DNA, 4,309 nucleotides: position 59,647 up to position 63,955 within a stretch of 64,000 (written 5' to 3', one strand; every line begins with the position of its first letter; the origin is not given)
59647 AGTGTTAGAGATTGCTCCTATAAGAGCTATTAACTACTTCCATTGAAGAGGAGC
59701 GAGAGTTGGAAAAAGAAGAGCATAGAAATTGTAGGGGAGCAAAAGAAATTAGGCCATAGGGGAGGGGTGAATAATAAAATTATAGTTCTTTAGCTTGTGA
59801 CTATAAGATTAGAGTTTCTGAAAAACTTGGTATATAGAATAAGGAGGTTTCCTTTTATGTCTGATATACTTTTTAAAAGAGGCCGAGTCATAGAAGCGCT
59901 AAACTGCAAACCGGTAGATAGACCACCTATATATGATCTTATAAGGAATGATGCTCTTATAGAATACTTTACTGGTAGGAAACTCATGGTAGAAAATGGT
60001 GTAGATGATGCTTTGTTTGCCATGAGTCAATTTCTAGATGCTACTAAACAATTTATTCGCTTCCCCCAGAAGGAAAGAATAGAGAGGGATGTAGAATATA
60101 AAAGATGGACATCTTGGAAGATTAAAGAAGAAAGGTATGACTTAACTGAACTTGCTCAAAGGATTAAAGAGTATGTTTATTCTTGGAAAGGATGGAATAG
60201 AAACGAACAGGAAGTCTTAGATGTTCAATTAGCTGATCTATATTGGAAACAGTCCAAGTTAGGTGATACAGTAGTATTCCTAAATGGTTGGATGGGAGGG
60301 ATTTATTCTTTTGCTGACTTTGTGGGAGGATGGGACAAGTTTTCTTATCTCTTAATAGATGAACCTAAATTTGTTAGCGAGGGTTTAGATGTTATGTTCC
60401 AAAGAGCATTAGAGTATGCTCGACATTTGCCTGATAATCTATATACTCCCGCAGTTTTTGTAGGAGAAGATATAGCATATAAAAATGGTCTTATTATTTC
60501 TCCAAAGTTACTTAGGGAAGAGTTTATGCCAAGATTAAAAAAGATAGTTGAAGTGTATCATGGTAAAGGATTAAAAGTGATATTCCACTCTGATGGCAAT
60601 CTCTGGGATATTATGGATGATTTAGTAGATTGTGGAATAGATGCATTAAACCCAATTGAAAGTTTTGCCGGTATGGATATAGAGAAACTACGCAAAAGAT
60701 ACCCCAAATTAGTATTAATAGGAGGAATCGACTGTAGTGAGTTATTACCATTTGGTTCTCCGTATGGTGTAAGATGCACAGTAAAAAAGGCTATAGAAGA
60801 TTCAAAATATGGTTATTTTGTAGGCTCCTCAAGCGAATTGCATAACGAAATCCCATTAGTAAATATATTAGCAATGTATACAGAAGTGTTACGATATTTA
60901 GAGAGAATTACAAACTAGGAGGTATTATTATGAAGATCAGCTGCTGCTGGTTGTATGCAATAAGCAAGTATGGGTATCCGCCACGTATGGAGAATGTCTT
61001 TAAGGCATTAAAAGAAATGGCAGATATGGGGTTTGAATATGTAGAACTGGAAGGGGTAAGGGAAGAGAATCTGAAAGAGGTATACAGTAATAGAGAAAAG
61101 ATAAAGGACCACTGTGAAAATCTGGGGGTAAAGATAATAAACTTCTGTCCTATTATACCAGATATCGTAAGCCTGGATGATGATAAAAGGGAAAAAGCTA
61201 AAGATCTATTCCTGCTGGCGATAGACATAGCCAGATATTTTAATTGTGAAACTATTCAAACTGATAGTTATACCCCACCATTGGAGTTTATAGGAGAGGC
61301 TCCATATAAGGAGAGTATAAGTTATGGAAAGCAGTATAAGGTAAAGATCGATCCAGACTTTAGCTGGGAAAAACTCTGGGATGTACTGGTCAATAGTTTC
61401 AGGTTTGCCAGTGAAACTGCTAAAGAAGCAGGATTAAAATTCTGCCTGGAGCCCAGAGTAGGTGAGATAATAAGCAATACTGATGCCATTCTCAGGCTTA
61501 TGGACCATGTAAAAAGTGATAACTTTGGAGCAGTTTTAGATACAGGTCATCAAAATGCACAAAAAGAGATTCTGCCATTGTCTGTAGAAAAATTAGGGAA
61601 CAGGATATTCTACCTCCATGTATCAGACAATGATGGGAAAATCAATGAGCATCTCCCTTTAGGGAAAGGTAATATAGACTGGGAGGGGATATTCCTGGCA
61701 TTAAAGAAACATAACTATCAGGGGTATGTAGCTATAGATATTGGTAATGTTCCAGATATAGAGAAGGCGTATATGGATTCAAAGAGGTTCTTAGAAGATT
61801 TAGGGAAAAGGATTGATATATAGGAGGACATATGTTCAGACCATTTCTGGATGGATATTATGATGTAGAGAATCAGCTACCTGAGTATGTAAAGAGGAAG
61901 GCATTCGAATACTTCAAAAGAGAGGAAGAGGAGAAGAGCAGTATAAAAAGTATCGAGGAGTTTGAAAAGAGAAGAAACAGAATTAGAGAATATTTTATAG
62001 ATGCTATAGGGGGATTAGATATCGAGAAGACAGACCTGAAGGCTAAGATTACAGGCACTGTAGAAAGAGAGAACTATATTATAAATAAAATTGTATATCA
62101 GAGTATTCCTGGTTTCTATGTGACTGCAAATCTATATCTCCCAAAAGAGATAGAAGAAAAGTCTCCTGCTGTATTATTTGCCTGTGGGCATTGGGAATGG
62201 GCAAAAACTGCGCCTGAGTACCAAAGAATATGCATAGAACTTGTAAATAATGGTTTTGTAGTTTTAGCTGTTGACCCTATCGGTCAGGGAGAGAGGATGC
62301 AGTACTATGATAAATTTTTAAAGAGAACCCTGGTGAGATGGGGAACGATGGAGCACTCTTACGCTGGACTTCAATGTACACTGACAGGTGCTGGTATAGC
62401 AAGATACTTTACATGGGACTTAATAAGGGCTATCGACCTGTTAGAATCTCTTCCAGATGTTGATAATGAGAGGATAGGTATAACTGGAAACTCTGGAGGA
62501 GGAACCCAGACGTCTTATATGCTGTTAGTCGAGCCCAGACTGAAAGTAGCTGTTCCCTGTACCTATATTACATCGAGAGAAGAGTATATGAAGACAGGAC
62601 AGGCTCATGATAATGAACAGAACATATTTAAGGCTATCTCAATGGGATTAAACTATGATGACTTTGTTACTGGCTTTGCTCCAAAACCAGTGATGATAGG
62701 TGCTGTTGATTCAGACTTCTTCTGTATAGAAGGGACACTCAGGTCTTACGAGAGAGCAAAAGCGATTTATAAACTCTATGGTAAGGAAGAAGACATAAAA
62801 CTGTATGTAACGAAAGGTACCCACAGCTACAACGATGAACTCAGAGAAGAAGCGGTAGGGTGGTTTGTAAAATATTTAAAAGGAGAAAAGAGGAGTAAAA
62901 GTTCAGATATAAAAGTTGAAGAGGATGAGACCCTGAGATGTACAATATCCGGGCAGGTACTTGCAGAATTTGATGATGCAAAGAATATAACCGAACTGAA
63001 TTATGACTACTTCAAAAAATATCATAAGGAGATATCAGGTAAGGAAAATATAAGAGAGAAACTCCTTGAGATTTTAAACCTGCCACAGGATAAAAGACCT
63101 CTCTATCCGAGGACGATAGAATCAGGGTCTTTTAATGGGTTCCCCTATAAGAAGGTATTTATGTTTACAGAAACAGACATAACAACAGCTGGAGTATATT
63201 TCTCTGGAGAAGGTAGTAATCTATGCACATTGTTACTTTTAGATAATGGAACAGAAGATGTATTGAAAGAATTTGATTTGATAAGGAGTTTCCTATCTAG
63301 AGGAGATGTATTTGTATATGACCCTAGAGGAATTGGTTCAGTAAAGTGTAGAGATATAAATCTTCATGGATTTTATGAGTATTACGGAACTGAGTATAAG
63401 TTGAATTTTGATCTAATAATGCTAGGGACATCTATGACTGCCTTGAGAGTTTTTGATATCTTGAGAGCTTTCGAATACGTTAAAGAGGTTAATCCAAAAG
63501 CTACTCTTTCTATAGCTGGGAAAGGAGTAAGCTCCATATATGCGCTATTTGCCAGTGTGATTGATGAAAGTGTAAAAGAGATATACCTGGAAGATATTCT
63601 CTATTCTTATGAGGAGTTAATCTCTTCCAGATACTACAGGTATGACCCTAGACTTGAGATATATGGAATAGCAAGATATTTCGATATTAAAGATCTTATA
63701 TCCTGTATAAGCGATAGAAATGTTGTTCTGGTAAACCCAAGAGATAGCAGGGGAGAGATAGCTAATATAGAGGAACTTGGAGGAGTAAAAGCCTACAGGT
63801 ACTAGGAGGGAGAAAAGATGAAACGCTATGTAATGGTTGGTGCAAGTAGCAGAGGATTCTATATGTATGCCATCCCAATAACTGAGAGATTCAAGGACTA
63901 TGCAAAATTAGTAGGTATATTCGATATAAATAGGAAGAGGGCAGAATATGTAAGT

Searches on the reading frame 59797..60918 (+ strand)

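Call 47: search_protein_families(library=pfam, proteins=[window:59797-60918:+], max_evalue=0.00001)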
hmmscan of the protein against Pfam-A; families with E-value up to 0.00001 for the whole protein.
window:59797-60918:+ (373 aa): 1 family
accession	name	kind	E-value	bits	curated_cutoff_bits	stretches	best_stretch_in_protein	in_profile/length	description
PF01208.23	URO-D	-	1.9e-15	57.2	23.9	1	160-364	137-343/346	Uroporphyrinogen decarboxylase (URO-D)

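Call 74: search_protein_families(library=ncbifam, proteins=[window:59797-60918:+], max_evalue=1e-8)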
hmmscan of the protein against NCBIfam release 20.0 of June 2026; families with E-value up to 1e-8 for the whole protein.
window:59797-60918:+ (373 aa): 3 families
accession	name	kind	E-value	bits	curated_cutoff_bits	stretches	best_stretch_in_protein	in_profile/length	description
NF004889.0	PRK06252.1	subfamily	7e-13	48.3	244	1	170-360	149-329/340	methylcobalamin:coenzyme M methyltransferase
NF040654.1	MtaA_Meth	equivalog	9.1e-10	38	400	1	152-336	130-306/337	methylcobamide:CoM methyltransferase MtaA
NF041608.1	methylcob_mtaseMtbA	equivalog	8.8e-09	34.9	600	0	126-337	107-309/339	methylcobamide:CoM methyltransferase MtbA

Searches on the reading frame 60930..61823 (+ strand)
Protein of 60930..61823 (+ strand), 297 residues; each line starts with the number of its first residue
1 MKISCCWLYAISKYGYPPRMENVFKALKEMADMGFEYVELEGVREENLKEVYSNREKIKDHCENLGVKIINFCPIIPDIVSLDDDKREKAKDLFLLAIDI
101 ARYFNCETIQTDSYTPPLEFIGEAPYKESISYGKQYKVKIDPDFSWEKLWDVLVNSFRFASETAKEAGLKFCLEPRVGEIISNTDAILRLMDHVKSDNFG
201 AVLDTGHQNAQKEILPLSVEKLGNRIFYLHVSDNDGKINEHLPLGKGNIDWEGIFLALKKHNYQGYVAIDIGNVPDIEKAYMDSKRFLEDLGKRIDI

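Call 47: search_protein_families(library=pfam, proteins=[window:60930-61823:+], max_evalue=0.00001)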
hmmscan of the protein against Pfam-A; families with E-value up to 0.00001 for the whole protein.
window:60930-61823:+ (297 aa): 1 family
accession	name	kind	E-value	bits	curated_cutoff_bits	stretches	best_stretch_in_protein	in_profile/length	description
PF01261.30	AP_endonuc_2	-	1.1e-39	137.1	31.1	1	28-290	2-248/249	Xylose isomerase-like TIM barrel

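Call 74: search_protein_families(library=ncbifam, proteins=[window:60930-61823:+], max_evalue=1e-8)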
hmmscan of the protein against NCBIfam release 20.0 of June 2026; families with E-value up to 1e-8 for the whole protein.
window:60930-61823:+ (297 aa): 7 families
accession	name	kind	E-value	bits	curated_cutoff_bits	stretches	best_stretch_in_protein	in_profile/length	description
NF007360.0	PRK09856.1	equivalog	1.3e-16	61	305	1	146-271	120-248/276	fructoselysine 3-epimerase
NF041099.2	keto_glucon_epim_IolO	equivalog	1.1e-14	54.4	300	1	145-291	122-267/269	5-keto-L-gluconate epimerase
NF051856.1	PsicseEpim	equivalog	4.8e-13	49.6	300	1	138-269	114-243/287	D-psicose 3-epimerase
TIGR04379.1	myo_inos_iolE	equivalog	5.5e-12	45.8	290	0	127-234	106-212/290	myo-inosose-2 dehydratase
TIGR03234.1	OH-pyruv-isom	equivalog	4.6e-11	42.5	353.45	1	143-270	111-239/254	hydroxypyruvate isomerase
NF009689.0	PRK13210.1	subfamily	1.2e-09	37.8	200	0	155-293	134-280/286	L-ribulose-5-phosphate 3-epimerase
NF009688.0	PRK13209.1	subfamily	1.5e-09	37.2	317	0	156-272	139-255/286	L-ribulose-5-phosphate 3-epimerase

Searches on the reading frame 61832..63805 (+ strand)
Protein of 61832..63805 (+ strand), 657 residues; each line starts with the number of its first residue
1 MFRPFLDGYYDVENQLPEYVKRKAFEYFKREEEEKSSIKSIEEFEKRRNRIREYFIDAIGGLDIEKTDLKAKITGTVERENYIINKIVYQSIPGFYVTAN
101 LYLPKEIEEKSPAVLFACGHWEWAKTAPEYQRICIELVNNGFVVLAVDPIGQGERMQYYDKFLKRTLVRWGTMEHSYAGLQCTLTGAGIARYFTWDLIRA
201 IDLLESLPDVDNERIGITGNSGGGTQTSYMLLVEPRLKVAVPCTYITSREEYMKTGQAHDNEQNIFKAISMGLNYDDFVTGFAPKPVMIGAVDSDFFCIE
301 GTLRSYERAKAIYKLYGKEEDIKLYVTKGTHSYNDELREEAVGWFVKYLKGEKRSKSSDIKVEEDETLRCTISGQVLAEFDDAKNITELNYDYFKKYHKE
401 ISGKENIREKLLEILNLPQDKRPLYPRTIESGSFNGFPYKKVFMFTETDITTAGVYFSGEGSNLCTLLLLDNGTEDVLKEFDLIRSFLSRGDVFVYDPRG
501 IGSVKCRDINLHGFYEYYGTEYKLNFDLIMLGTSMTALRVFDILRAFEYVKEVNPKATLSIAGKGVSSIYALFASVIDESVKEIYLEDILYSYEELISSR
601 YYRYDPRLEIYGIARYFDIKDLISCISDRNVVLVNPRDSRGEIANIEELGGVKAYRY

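Call 47: search_protein_families(library=pfam, proteins=[window:61832-63805:+], max_evalue=0.00001)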
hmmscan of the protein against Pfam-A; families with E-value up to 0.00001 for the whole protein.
window:61832-63805:+ (657 aa): 2 families
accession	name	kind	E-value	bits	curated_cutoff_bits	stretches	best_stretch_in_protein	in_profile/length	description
PF05448.18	AXE1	-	1.5e-08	34.2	21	1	84-242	56-205/321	Acetyl xylan esterase (AXE1)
PF02129.25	Peptidase_S15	-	3.2e-06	27.5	23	0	199-264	82-148/262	X-Pro dipeptidyl-peptidase (S15 family)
